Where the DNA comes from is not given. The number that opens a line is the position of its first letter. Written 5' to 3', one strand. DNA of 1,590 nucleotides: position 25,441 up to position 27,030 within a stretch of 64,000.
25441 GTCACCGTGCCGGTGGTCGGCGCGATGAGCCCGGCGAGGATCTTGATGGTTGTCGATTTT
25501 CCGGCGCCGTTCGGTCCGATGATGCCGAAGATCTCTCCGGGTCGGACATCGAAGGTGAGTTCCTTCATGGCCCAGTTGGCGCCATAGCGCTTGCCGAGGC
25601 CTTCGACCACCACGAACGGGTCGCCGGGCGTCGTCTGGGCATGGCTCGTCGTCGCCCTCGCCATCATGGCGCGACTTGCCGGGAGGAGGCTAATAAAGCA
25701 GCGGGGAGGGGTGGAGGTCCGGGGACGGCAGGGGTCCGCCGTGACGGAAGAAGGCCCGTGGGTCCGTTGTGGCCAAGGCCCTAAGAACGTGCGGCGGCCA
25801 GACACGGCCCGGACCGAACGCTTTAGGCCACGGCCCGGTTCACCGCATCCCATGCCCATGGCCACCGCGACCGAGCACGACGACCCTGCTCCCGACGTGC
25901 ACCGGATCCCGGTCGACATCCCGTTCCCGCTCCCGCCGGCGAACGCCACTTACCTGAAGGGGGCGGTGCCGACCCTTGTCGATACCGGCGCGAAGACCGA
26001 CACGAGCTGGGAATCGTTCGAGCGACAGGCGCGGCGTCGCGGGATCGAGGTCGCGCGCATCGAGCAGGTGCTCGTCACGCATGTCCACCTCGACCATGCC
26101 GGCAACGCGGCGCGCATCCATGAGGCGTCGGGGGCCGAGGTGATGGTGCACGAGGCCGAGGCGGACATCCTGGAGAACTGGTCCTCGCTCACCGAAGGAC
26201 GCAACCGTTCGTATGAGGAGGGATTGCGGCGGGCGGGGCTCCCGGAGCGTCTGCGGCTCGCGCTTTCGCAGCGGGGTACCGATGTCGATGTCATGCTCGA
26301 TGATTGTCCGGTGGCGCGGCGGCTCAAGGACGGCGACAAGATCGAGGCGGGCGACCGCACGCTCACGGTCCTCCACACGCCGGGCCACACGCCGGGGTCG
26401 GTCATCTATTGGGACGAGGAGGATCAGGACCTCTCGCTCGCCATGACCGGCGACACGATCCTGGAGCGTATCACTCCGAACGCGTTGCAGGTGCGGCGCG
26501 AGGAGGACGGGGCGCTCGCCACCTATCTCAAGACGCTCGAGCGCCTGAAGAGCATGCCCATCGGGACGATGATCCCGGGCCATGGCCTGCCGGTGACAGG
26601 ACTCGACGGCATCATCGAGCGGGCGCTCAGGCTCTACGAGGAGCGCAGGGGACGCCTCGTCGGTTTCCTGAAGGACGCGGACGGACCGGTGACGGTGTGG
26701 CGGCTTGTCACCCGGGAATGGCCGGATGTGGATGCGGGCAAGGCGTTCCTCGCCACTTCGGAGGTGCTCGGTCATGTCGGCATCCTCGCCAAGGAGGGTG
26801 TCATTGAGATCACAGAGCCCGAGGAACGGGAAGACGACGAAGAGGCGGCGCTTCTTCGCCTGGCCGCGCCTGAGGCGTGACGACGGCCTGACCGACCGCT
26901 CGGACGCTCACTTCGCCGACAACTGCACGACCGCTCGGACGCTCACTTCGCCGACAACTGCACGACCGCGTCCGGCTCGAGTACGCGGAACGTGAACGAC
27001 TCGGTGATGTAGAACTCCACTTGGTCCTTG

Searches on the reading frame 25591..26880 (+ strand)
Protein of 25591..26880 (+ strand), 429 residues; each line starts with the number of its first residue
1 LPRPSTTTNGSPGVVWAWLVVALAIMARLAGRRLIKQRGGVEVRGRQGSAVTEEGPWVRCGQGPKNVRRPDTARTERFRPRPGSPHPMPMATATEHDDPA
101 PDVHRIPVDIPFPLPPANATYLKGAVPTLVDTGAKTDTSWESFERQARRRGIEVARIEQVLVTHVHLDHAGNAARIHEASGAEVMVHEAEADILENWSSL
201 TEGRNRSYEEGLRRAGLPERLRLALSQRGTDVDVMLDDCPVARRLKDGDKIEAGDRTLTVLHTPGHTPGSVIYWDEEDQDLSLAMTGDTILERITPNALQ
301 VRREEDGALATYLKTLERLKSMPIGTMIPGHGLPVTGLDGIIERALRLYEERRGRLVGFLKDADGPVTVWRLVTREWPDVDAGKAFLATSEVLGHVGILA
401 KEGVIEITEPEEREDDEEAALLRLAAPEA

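Call 5: search_protein_families(library=pfam, proteins=[window:25591-26880:+], max_evalue=0.01)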
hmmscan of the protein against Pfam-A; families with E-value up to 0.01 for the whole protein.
window:25591-26880:+ (429 aa): 2 families
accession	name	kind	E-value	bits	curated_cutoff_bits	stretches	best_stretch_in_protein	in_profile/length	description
PF00753.33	Lactamase_B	-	4.3e-23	82.7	22.7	1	127-331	17-196/196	Metallo-beta-lactamase superfamily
PF12706.13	Lactamase_B_2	-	1.3e-06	28.6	27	1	136-206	5-82/200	Beta-lactamase superfamily domain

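Call 12: find_encoding_contigs(protein=window:25591-26880:+, flank=3000, max_places=10)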
Protein window:25591-26880:+ (429 aa): no gene with exactly this product is on record in the collection.

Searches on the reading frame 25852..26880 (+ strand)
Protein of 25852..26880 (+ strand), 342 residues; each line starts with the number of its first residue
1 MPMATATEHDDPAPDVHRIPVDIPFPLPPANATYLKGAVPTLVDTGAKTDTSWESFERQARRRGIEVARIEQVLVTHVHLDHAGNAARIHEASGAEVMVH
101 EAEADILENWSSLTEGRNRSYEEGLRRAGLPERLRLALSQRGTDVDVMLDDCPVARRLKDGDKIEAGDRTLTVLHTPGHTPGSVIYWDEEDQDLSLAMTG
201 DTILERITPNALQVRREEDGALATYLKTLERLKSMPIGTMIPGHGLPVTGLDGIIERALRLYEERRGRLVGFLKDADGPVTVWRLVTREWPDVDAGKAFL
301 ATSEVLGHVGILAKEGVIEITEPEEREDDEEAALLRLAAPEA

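Call 14: find_encoding_contigs(protein=window:25852-26880:+, flank=3000, max_places=10)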
Protein window:25852-26880:+ (342 aa): no gene with exactly this product is on record in the collection.

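Call 16: find_encoding_contigs(protein=window:25858-26880:+, flank=3000, max_places=10)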
Protein window:25858-26880:+ (340 aa): 1 contig read that carries it; 1 place shown.
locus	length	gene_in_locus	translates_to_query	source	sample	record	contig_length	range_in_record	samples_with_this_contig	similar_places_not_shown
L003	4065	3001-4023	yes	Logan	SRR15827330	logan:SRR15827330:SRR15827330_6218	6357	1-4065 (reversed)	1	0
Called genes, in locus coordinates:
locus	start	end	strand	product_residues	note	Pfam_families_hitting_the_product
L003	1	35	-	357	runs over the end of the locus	PF12679:ABC2_membrane_2, PF12698:ABC2_membrane_3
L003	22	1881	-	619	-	PF12679:ABC2_membrane_2 (weak)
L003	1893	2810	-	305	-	PF00005:ABC_tran, PF13304:AAA_21, PF13732:DrrA1-3_C (faint)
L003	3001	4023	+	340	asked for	PF00753:Lactamase_B, PF12706:Lactamase_B_2 (weak)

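Call 60: find_encoding_contigs(protein=window:25858-26880:+, flank=10000, max_places=2)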
Protein window:25858-26880:+ (340 aa): 1 contig read that carries it; 1 place shown.
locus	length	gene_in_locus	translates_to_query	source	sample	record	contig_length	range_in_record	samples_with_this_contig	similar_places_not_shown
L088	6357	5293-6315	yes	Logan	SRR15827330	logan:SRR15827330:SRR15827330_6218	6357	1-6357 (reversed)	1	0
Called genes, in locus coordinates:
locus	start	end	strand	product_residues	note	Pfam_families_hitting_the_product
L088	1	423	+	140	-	?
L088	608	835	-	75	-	-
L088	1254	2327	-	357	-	PF12679:ABC2_membrane_2, PF12698:ABC2_membrane_3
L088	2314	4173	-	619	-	PF12679:ABC2_membrane_2 (weak)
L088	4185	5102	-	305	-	PF00005:ABC_tran, PF13304:AAA_21, PF13732:DrrA1-3_C (faint)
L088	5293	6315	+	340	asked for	PF00753:Lactamase_B, PF12706:Lactamase_B_2 (weak)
